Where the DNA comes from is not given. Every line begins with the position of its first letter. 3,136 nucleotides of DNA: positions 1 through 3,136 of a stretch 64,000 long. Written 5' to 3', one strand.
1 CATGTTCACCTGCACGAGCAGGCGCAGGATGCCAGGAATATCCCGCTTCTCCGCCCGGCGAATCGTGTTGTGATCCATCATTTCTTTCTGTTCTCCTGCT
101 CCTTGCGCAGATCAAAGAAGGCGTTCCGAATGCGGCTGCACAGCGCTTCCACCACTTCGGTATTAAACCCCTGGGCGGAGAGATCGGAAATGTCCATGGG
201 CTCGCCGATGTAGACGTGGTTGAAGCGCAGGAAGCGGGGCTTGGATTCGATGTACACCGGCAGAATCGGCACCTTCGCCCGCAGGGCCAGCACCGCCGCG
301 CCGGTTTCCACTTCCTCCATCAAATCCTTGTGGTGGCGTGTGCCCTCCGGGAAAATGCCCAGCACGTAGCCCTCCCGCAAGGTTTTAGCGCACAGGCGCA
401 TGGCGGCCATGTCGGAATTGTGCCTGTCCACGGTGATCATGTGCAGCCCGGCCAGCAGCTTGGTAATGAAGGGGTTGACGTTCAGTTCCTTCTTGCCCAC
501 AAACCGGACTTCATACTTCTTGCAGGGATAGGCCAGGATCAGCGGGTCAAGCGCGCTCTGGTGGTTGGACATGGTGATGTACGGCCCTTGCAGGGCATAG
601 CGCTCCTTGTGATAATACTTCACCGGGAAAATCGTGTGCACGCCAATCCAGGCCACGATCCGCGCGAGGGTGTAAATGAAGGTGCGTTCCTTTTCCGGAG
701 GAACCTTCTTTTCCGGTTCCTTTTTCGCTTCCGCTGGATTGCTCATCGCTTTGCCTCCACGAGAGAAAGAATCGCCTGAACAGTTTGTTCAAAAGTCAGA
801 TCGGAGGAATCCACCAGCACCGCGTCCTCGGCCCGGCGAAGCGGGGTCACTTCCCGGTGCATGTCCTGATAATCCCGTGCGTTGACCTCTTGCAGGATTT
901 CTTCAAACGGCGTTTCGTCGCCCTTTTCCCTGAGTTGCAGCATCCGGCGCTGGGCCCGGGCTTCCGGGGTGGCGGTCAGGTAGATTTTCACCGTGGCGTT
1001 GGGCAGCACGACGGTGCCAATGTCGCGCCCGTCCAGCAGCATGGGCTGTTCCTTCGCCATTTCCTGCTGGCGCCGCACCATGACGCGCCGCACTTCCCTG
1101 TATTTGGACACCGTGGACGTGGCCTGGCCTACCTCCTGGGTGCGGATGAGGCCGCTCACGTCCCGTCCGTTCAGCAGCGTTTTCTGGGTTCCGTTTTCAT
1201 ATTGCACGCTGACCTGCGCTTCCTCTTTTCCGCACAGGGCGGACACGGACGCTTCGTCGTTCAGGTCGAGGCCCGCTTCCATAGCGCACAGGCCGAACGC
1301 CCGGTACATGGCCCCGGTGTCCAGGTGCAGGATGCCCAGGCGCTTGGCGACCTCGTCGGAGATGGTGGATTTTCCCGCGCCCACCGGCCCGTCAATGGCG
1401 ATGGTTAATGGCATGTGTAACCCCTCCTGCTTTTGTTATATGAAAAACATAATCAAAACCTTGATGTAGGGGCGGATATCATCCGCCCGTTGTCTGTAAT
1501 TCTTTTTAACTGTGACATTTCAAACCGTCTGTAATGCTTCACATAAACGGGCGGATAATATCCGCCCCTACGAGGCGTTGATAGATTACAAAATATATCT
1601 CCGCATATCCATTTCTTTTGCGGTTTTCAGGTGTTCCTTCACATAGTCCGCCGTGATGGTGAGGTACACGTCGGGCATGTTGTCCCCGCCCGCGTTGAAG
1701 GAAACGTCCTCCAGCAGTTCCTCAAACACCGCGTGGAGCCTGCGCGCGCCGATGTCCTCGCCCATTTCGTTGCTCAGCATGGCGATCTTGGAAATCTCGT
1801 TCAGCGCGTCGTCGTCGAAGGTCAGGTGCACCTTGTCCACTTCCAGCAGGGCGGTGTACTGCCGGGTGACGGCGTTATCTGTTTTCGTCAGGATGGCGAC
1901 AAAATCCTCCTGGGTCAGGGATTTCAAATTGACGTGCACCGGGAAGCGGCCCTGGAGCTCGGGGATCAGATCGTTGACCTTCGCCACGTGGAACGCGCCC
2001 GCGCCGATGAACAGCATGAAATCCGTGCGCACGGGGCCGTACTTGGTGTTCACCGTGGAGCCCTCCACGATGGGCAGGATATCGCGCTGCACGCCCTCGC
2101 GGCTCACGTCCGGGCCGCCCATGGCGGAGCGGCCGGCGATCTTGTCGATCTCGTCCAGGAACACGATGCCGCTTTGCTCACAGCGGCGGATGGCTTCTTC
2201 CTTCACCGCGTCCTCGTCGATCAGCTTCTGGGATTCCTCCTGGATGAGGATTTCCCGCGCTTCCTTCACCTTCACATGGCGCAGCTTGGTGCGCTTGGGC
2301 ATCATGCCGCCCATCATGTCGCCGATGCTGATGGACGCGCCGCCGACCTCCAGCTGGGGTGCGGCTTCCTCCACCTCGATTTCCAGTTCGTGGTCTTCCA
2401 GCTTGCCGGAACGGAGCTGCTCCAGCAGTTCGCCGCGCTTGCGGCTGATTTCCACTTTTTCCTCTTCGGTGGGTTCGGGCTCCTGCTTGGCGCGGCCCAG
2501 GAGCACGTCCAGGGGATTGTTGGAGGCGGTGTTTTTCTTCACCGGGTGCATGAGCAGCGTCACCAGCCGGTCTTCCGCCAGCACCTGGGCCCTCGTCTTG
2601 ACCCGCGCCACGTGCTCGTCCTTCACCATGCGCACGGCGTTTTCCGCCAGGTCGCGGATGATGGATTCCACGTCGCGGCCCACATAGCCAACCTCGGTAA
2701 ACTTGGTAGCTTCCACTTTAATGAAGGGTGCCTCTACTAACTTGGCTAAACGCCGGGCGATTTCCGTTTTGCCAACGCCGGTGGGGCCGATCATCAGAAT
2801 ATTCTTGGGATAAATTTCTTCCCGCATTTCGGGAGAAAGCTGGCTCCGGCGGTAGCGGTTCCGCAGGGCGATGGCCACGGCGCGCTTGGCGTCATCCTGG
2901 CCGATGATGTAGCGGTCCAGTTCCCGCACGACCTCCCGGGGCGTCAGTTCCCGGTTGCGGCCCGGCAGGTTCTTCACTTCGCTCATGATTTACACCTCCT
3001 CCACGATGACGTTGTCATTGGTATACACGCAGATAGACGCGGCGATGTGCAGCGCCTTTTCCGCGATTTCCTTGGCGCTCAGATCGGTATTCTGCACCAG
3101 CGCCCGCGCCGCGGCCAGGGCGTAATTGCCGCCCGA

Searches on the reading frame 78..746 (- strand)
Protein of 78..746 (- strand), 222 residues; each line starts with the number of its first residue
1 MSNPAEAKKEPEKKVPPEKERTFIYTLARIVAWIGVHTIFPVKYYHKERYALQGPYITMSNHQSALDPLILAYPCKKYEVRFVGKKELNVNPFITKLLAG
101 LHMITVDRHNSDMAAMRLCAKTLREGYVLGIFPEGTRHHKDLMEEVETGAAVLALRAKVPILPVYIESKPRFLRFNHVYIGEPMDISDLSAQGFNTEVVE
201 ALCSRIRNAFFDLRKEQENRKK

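Call 47: search_protein_families(library=pfam, proteins=[window:78-746:-])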
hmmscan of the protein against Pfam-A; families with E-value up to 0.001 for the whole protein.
window:78-746:- (222 aa): 1 family
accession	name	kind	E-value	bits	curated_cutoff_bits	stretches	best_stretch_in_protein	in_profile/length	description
PF01553.26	Acyltransferase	-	1.6e-25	89.9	23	1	42-166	2-131/132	Acyltransferase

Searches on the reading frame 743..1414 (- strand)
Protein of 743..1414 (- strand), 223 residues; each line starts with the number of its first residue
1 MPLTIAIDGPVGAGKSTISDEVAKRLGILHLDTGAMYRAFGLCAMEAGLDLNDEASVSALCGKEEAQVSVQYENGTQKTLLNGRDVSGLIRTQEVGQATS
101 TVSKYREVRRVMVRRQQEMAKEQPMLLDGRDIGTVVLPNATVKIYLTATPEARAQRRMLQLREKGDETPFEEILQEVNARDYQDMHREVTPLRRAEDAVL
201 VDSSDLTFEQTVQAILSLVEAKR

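Call 47: search_protein_families(library=pfam, proteins=[window:743-1414:-])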
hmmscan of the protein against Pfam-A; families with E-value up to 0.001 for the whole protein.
window:743-1414:- (223 aa): 4 families
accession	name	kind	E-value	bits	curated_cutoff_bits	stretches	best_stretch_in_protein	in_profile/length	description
PF02224.24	Cytidylate_kin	-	1.8e-72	243.9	26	1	5-220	1-210/211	Cytidylate kinase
PF13189.12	Cytidylate_kin2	-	2.9e-07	31.3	28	1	5-178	2-147/176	Cytidylate kinase-like family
PF13238.12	AAA_18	-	7e-07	30.2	29.4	1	5-161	1-112/128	AAA domain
PF13207.12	AAA_17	-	1.9e-06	28.6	27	1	9-39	2-32/136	AAA domain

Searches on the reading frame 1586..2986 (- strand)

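Call 47: search_protein_families(library=pfam, proteins=[window:1586-2986:-])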
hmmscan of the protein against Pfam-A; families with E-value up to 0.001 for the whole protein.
window:1586-2986:- (466 aa): 10 families
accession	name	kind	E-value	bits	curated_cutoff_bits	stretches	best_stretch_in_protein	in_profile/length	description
PF07724.20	AAA_2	-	3.8e-31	108.8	27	2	233-350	29-165/166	AAA domain (Cdc48 subfamily)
PF00004.35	AAA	-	6.3e-15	56.2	21.2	2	63-117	1-57/131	ATPase family associated with various cellular activities (AAA)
PF07728.20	AAA_5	-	2e-08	34.8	22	1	62-98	1-38/139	AAA domain (dynein-related subfamily)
PF13401.12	AAA_22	-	2.1e-06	28.5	27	1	61-115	6-63/130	AAA domain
PF00493.29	MCM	-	3.6e-05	23.4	23.3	1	16-87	15-84/224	MCM P-loop domain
PF01078.27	Mg_chelatase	-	7.9e-05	22.6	20.3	0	62-96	24-57/207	Magnesium chelatase, subunit ChlI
PF13191.12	AAA_16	-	0.00028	21.8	32.6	0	60-167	24-104/167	AAA ATPase domain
PF13481.12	AAA_25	-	0.00044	20.4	27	0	231-294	100-166/195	AAA domain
PF13238.12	AAA_18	-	0.00074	20.4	29.4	0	63-103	1-25/128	AAA domain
PF05496.18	RuvB_N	-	0.00077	19.7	27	0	24-125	7-94/159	Holliday junction DNA helicase RuvB P-loop domain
